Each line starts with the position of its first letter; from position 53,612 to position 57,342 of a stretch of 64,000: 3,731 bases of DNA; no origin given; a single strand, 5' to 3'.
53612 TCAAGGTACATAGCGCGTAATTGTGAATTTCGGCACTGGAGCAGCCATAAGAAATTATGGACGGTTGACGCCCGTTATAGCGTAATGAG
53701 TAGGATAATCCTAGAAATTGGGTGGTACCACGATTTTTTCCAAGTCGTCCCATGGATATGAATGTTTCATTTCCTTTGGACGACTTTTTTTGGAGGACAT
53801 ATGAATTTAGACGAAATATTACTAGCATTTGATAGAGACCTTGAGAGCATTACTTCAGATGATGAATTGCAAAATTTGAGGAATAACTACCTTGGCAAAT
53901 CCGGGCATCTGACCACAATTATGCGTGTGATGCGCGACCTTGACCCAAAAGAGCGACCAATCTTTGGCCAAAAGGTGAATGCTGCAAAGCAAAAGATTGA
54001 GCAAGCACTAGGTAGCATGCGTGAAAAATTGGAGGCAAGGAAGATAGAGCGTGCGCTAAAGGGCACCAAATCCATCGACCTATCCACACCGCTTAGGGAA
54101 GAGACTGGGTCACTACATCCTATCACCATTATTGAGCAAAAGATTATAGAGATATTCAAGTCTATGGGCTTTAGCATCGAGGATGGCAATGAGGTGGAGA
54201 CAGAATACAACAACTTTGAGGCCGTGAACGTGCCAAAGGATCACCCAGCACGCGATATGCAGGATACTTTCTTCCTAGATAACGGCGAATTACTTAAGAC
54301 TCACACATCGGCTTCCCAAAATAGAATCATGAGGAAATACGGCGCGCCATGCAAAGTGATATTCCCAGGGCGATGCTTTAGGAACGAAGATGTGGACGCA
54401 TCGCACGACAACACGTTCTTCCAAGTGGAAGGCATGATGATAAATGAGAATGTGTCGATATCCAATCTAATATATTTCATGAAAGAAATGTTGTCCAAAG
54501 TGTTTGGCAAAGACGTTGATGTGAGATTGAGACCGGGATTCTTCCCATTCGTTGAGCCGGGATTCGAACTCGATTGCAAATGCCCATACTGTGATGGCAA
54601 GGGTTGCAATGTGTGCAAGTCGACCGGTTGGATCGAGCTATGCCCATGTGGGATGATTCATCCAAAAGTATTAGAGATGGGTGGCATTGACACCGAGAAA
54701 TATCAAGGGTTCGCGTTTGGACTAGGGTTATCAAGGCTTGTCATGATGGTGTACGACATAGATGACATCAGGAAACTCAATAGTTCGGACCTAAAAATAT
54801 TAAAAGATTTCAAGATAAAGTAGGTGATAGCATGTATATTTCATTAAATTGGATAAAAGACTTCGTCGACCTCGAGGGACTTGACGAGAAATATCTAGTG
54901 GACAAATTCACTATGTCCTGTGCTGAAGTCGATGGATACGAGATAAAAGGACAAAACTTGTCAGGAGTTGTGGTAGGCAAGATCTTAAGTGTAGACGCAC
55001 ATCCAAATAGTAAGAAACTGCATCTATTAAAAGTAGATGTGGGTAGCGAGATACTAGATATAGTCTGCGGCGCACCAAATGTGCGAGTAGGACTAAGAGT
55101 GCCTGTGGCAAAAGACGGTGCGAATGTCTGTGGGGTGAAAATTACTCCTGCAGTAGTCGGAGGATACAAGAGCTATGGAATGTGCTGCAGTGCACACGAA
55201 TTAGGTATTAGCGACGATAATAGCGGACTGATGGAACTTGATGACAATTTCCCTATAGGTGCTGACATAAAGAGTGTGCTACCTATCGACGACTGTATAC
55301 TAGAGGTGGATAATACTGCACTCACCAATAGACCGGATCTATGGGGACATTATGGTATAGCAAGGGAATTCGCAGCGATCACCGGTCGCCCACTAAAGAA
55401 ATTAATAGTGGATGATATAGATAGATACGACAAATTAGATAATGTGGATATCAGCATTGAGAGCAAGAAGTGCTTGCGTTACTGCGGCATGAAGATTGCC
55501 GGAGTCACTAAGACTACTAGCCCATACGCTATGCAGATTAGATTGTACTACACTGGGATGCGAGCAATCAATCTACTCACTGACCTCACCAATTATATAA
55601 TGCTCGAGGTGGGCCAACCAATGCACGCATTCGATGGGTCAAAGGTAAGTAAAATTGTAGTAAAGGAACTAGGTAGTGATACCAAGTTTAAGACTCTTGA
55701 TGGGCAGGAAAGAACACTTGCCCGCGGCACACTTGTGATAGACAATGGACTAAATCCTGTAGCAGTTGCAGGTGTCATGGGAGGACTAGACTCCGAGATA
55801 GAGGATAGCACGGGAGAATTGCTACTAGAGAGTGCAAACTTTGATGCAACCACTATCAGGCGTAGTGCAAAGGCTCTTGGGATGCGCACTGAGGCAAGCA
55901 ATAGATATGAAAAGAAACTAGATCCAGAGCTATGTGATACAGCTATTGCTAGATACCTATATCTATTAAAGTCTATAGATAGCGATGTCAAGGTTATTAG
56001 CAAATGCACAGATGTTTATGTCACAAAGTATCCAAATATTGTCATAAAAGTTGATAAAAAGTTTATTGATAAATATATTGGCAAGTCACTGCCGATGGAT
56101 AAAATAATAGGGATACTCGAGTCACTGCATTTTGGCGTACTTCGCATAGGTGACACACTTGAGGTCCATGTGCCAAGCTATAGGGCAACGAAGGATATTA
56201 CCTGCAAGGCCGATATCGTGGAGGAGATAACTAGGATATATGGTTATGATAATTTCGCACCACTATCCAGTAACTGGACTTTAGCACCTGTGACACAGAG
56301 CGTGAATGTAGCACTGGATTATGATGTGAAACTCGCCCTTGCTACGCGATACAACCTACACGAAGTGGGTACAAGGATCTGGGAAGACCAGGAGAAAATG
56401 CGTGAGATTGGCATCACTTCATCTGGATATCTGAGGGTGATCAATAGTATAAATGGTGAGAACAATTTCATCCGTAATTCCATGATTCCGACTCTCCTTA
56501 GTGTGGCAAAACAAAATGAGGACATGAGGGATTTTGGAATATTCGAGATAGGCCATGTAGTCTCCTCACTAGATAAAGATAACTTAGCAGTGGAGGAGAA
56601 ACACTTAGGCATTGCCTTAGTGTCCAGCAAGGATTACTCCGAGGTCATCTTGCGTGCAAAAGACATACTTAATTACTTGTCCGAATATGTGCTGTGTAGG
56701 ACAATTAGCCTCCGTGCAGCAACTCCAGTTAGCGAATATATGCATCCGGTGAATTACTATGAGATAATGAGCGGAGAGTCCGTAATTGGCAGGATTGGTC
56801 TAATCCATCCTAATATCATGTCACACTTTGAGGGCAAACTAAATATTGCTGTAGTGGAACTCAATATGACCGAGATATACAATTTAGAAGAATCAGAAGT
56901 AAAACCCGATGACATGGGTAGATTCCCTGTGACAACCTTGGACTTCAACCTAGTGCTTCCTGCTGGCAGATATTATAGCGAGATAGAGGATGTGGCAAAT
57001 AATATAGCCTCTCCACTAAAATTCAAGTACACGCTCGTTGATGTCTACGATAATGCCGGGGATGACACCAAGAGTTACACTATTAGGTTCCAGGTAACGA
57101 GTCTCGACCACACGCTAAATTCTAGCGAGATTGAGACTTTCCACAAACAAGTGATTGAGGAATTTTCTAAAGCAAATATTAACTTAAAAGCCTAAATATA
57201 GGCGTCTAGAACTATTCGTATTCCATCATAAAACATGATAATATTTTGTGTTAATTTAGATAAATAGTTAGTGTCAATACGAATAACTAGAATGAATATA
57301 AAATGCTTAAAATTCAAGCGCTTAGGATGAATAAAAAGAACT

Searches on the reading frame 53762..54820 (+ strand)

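Call 57: search_protein_families(library=pfam, proteins=[window:53762-54820:+], max_evalue=0.001)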
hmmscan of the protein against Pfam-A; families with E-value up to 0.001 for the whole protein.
window:53762-54820:+ (353 aa): 3 families
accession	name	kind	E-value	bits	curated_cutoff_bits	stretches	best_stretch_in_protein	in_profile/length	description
PF01409.25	tRNA-synt_2d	-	4.2e-87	292.1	19.8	1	109-350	6-246/246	tRNA synthetases class II core domain (F)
PF02912.23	Phe_tRNA-synt_N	-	4.3e-22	78.3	22.3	1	32-99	2-69/69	Aminoacyl tRNA synthetase class II, N-terminal domain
PF00152.25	tRNA-synt_2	-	1.9e-05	24.3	25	0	203-249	98-142/308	tRNA synthetases class II (D, K and N)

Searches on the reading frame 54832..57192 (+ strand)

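Call 57: search_protein_families(library=pfam, proteins=[window:54832-57192:+], max_evalue=0.001)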
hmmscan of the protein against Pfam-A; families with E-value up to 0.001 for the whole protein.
window:54832-57192:+ (787 aa): 5 families
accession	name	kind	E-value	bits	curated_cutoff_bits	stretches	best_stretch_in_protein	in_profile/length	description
PF03483.22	B3_4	-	5.1e-52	176.4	29.3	1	213-382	1-172/174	B3/4 domain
PF01588.26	tRNA_bind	-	4.1e-22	78.5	27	1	46-144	1-95/96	Putative tRNA binding domain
PF17759.6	tRNA_synthFbeta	-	3.5e-19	69.6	22.4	1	511-679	36-214/214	Phenylalanyl tRNA synthetase beta chain CLM domain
PF03484.21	B5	-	2.4e-18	66.5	28.6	1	405-472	1-67/67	tRNA synthetase B5 domain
PF03147.19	FDX-ACB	-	5.1e-11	43.3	31.1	1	697-782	2-90/94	Ferredoxin-fold anticodon binding domain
